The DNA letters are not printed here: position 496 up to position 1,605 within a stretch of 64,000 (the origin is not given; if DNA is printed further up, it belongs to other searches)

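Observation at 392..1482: Translationally coupled bare WYL domain + NYN/LabA nuclease with a coiled-coil insert: possible undescribed two-gene RNA-targeting module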

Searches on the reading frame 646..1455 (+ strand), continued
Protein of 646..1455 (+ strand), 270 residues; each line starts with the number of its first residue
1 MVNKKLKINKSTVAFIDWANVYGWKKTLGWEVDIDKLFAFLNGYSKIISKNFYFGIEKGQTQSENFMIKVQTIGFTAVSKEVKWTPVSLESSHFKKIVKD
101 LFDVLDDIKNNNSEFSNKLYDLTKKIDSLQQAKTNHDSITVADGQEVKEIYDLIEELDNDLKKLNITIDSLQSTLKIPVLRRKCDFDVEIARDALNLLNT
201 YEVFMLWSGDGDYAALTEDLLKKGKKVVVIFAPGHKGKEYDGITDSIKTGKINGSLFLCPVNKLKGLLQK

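Call 48: search_protein_families(library=pfam, alignment_id=A4, max_evalue=0.00001)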
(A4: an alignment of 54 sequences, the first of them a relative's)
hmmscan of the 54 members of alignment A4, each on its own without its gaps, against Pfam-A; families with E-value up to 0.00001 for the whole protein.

A. member 1, L003:9078-9533:+ (152 aa): 1 family
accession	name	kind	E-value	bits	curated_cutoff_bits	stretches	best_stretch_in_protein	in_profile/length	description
PF03852.21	Vsr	-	3e-21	75.5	27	1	24-87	7-69/74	DNA mismatch endonuclease Vsr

B. families by the number of members that match (of 54 scanned): 41 families (the first 25 are shown)
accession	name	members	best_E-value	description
PF04851.21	ResIII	17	1.3e-19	Type III restriction enzyme, res subunit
PF00270.35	DEAD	4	8.8e-08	DEAD/DEAH box helicase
PF18766.7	SWI2_SNF2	4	2e-06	SWI2/SNF2 ATPase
PF19778.5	RE_endonuc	4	3.5e-06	Endonuclease domain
PF08722.17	Tn7_TnsA-like_N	3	2.6e-06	TnsA-like endonuclease N terminal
PF01420.25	Methylase_S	2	1.1e-43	Type I restriction modification DNA specificity domain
PF03235.19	GmrSD_N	2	1.2e-30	GmrSD restriction endonuclease, N-terminal domain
PF13412.12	HTH_24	2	6.7e-07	Winged helix-turn-helix DNA-binding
PF02384.22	N6_Mtase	1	2.9e-62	N-6 DNA Methylase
PF01370.27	Epimerase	1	3.7e-56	NAD dependent epimerase/dehydratase family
PF16363.11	GDP_Man_Dehyd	1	1.2e-54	GDP-mannose 4,6 dehydratase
PF13482.12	RNase_H_2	1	2e-30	RNase_H superfamily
PF20247.3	DUF6602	1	3.8e-30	Domain of unknown function (DUF6602)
PF00005.33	ABC_tran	1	5.6e-28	ABC transporter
PF03852.21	Vsr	1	3e-21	DNA mismatch endonuclease Vsr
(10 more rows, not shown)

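Call 57: find_encoding_contigs(protein=P0001, flank=10000, max_places=4)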
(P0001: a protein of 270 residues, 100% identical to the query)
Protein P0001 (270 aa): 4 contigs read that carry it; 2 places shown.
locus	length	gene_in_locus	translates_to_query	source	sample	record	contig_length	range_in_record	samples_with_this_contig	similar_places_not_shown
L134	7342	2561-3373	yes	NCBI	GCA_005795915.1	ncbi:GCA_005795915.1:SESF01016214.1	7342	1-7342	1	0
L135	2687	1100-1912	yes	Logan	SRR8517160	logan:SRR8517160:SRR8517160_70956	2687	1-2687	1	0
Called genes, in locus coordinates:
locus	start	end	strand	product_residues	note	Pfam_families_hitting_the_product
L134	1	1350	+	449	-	?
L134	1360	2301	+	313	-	PF00535:Glycos_transf_2, PF10111:Glyco_tranf_2_2 (weak)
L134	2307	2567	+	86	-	PF13280:WYL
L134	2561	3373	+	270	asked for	PF01936:NYN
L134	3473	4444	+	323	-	PF00106:adh_short (weak), PF01073:3Beta_HSD, PF01370:Epimerase, PF02719:Polysacc_synt_2, PF04321:RmlD_sub_bind, PF16363:GDP_Man_Dehyd, PF07993:NAD_binding_4 (faint)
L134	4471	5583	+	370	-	PF13439:Glyco_transf_4, PF13477:Glyco_trans_4_2, PF13579:Glyco_trans_4_4, PF00534:Glycos_transf_1, PF13692:Glyco_trans_1_4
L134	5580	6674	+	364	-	PF00534:Glycos_transf_1, PF13692:Glyco_trans_1_4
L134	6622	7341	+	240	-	?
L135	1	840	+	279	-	?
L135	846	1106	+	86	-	PF13280:WYL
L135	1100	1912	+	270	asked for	PF01936:NYN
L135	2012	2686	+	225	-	?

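Call 76: find_encoding_contigs(protein=P0002, flank=8000, max_places=3)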
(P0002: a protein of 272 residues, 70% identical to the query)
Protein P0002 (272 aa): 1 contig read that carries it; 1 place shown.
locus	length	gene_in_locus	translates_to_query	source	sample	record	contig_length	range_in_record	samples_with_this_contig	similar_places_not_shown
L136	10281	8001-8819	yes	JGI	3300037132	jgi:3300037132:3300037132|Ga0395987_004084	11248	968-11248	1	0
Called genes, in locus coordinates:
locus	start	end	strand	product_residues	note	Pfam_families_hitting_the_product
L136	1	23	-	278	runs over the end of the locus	PF02498:Bro-N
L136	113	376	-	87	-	-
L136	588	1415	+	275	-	PF00535:Glycos_transf_2, PF10111:Glyco_tranf_2_2, PF13641:Glyco_tranf_2_3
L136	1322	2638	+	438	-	PF00534:Glycos_transf_1, PF13692:Glyco_trans_1_4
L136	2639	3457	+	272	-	PF13489:Methyltransf_23, PF02353:CMAS, PF13847:Methyltransf_31, PF08241:Methyltransf_11, PF08242:Methyltransf_12, PF13649:Methyltransf_25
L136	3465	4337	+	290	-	PF13489:Methyltransf_23, PF07021:MetW, PF13847:Methyltransf_31, PF08241:Methyltransf_11, PF08242:Methyltransf_12, PF13649:Methyltransf_25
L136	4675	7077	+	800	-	-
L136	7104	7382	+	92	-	PF12587:DUF3761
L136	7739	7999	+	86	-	PF13280:WYL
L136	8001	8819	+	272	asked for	PF01936:NYN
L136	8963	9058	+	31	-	-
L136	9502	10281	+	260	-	?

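Call 77: find_encoding_contigs(protein=P0012, flank=8000, max_places=3)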
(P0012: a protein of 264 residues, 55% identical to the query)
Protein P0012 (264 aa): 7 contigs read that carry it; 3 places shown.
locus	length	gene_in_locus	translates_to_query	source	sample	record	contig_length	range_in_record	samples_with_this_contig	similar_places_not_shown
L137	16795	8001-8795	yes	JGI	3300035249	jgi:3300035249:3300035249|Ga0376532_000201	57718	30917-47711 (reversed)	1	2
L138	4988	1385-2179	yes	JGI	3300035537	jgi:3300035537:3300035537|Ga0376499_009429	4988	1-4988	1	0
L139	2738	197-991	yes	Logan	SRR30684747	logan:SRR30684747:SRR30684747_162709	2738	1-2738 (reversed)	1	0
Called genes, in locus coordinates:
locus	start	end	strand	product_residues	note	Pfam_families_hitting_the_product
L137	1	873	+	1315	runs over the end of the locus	PF04997:RNA_pol_Rpb1_1, PF00623:RNA_pol_Rpb1_2, PF04983:RNA_pol_Rpb1_3, PF05000:RNA_pol_Rpb1_4, PF04998:RNA_pol_Rpb1_5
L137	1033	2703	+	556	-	PF00999:Na_H_Exchanger, PF02254:TrkA_N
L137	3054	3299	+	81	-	-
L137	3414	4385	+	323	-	PF00892:EamA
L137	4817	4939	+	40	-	-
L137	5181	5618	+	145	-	-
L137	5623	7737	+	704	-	PF01555:N6_N4_Mtase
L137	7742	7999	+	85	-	PF13280:WYL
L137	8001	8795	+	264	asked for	PF01936:NYN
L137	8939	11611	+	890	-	PF04851:ResIII, PF19778:RE_endonuc (weak)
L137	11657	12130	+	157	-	-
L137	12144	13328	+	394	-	PF08239:SH3_3, PF05257:CHAP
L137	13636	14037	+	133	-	-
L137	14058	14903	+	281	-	-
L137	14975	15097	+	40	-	-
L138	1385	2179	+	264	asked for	PF01936:NYN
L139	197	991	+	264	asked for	PF01936:NYN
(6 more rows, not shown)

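Call 81: search_protein_families(library=padloc, alignment_id=A3, max_evalue=0.00001)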
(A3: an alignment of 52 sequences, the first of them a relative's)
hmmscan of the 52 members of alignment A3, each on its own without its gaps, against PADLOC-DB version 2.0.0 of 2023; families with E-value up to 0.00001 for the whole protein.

A. member 1, L001:6573-7457:+ (295 aa): 9 families
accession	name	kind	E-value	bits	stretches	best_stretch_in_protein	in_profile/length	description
PDLC04836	PDC-S04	-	1.3e-34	117.5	1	39-247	28-238/244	-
PDLC04840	PDC-S04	-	2.3e-31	107.3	1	41-228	16-209/227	-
PDLC04837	PDC-S04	-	1.2e-27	94.7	1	38-230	27-219/234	-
PDLC03963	SoFic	-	3.4e-27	93.8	1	31-226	51-251/361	-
PDLC04839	PDC-S04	-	4.9e-19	66.8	1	64-236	28-203/205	-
PDLC04966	PDC-S24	-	2e-16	58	1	69-203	204-346/497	-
PDLC04838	PDC-S04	-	4.4e-12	44.2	1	76-238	42-205/209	-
PDLC04842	PDC-S04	-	2.3e-09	35.3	1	98-248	43-183/202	-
PDLC04841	PDC-S04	-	1.3e-08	32.8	1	104-248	147-281/292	-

B. families by the number of members that match (of 52 scanned): 158 families (the first 25 are shown)
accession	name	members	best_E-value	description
PDLC03633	MTase_III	14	1.4e-114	Type III methyltransferase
PDLC03353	MTase_II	14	6.1e-24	Type II methyltransferase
PDLC03354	MTase_II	13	1.5e-81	Type II methyltransferase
PDLC03339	MTase_II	13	6.5e-72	Type II methyltransferase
PDLC03300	MTase_II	13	2.7e-55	Type II methyltransferase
PDLC03638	MTase_III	13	3.3e-54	Type III methyltransferase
PDLC03644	MTase_III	13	2e-51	Type III methyltransferase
PDLC03299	MTase_II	13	8.3e-49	Type II methyltransferase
PDLC03371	MTase_II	13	5.1e-47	Type II methyltransferase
PDLC03636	MTase_III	13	3.1e-45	Type III methyltransferase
PDLC03635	MTase_III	13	2.9e-40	Type III methyltransferase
PDLC03216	MTase_II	13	4.2e-36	Type II methyltransferase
PDLC03641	MTase_III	13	5e-35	Type III methyltransferase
PDLC03738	oMTase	13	6.5e-33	orphan methyltransferase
PDLC03265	MTase_II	13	2.3e-31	Type II methyltransferase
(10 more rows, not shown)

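Call 82: search_protein_families(library=padloc, alignment_id=A4, max_evalue=0.00001)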
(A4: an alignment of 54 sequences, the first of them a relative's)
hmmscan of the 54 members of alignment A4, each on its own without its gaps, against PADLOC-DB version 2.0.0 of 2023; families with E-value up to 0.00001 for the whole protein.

A. member 1, L003:9078-9533:+ (152 aa): 1 family
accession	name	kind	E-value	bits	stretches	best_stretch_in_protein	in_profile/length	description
PDLC03397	Vsr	-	5.8e-20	70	1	26-139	10-122/156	Type II nicking endonuclease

B. families by the number of members that match (of 54 scanned): 200 families (the first 25 are shown)
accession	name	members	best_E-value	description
PDLC03648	REase_III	13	3.4e-23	Type III restriction enzyme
PDLC03647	REase_III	9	1.4e-12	Type III restriction enzyme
PDLC03649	REase_III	4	2.2e-09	Type III restriction enzyme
PDLC02706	PbeA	4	1e-08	PbeA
PDLC03624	REase_MTase_IIG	3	1.4e-44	Type IIG restriction enzyme-methyltransferase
PDLC03100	Specificity_I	3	1.9e-40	Type I specificity subunit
PDLC03107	Specificity_I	3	3.1e-39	Type I specificity subunit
PDLC04137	mad5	3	1.3e-37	mads_5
PDLC03089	Specificity_I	3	1.3e-37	Type I specificity subunit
PDLC03194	Specificity_I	3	1e-36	Type I specificity subunit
PDLC03153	Specificity_I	3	3.9e-36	Type I specificity subunit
PDLC03079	Specificity_I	3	4.9e-36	Type I specificity subunit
PDLC03179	Specificity_I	3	6.1e-33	Type I specificity subunit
PDLC03072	Specificity_I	3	1.2e-32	Type I specificity subunit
PDLC03148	Specificity_I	3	1.5e-31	Type I specificity subunit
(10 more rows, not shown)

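Call 85: search_protein_families(library=pfam, proteins=[L048:10703-12085:+, L048:9045-9947:-, L040:1323-2807:-, L040:3745-7212:+, L046:8585-9958:+, L046:10811-11341:+, L034:8928-10010:+, L019:4048-4845:+, L062:5770-6504:+, L065:8330-9187:+], max_evalue=0.001)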
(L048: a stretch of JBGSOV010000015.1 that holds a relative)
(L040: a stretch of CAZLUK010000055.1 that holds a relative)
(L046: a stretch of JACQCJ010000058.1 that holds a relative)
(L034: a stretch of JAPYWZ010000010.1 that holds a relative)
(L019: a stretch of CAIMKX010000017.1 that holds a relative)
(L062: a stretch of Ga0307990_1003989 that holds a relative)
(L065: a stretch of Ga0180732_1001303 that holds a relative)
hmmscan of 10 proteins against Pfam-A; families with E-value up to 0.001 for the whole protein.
L048:10703-12085:+ (461 aa): 4 families
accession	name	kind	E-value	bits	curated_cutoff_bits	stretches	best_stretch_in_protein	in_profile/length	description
PF04055.27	Radical_SAM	-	3.7e-26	92.7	29.5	1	150-322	1-162/166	Radical SAM superfamily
PF00919.26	UPF0004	-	7.9e-18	64.7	27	1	4-86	3-84/98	Uncharacterized protein family UPF0004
PF01938.26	TRAM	-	4.5e-09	36.5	21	1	382-443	4-61/61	TRAM domain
PF18693.7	TRAM_2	-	0.00064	20.3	27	0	382-443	1-63/63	TRAM domain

L048:9045-9947:- (300 aa): 2 families
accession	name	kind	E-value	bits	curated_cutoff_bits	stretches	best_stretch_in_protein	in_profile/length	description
PF01729.25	QRPTase_C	-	4e-29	102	23.1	1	125-294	1-169/169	Quinolinate phosphoribosyl transferase, C-terminal domain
PF02749.22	QRPTase_N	-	7.8e-20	71.3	27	1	39-123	1-82/82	Quinolinate phosphoribosyl transferase, N-terminal domain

L040:1323-2807:- (494 aa): 2 families
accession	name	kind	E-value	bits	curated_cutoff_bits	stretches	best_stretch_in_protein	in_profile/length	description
PF01471.23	PG_binding_1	-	2.8e-30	104.7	23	3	224-267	4-47/57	Putative peptidoglycan binding domain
PF08823.16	PG_binding_2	-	9.3e-10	39.1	21.1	0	225-258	18-51/74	Putative peptidoglycan binding domain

L040:3745-7212:+ (1156 aa): 8 families
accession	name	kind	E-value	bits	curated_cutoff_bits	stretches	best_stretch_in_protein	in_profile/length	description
PF02786.22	CPSase_L_D2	-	2.1e-105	351.3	19.8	2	187-390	1-210/211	Carbamoyl-phosphate synthase L chain, ATP binding domain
PF25596.1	CPSase_L_D1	-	3.4e-83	275.7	27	2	66-183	2-117/118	Carbamoyl phosphate synthase preATP-grasp domain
PF02787.25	CPSase_L_D3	-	2e-21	76.2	26.6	1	479-556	2-78/80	Carbamoyl-phosphate synthetase large chain, oligomerisation domain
PF02222.28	ATP-grasp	-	4.2e-21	75.8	27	2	760-923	3-162/179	ATP-grasp domain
PF02142.27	MGS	-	1.6e-16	60.6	24.1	1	1034-1122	2-94/94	MGS-like domain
PF07478.18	Dala_Dala_lig_C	-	4.1e-15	56.3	24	2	777-944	26-200/204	D-ala D-ala ligase C-terminus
PF15632.11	ATPgrasp_Ter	-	1.1e-12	48.3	29.1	1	880-963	42-124/131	ATP-grasp in the biosynthetic pathway with Ter operon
PF01071.24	GARS_A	-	1.6e-06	28.5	27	0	758-845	8-99/194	Phosphoribosylglycinamide synthetase, ATP-grasp (A) domain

L046:8585-9958:+ (458 aa): 2 families
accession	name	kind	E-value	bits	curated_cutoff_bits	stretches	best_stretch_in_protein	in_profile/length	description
PF01041.23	DegT_DnrJ_EryC1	-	3.9e-43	148.5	19.8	1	51-222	20-192/360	DegT/DnrJ/EryC1/StrS aminotransferase family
PF00155.27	Aminotran_1_2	-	6.3e-06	26.1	19.7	1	55-221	42-237/361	Aminotransferase class I and II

L046:10811-11341:+ (177 aa): 0 families

L034:8928-10010:+ (361 aa): 0 families

L019:4048-4845:+ (266 aa): 0 families

L062:5770-6504:+ (245 aa): 0 families

L065:8330-9187:+ (286 aa): 1 family
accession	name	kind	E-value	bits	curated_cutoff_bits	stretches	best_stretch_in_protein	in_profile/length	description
PF18928.5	DUF5677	-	2.7e-06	28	27.1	1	83-166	3-95/166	Family of unknown function (DUF5677)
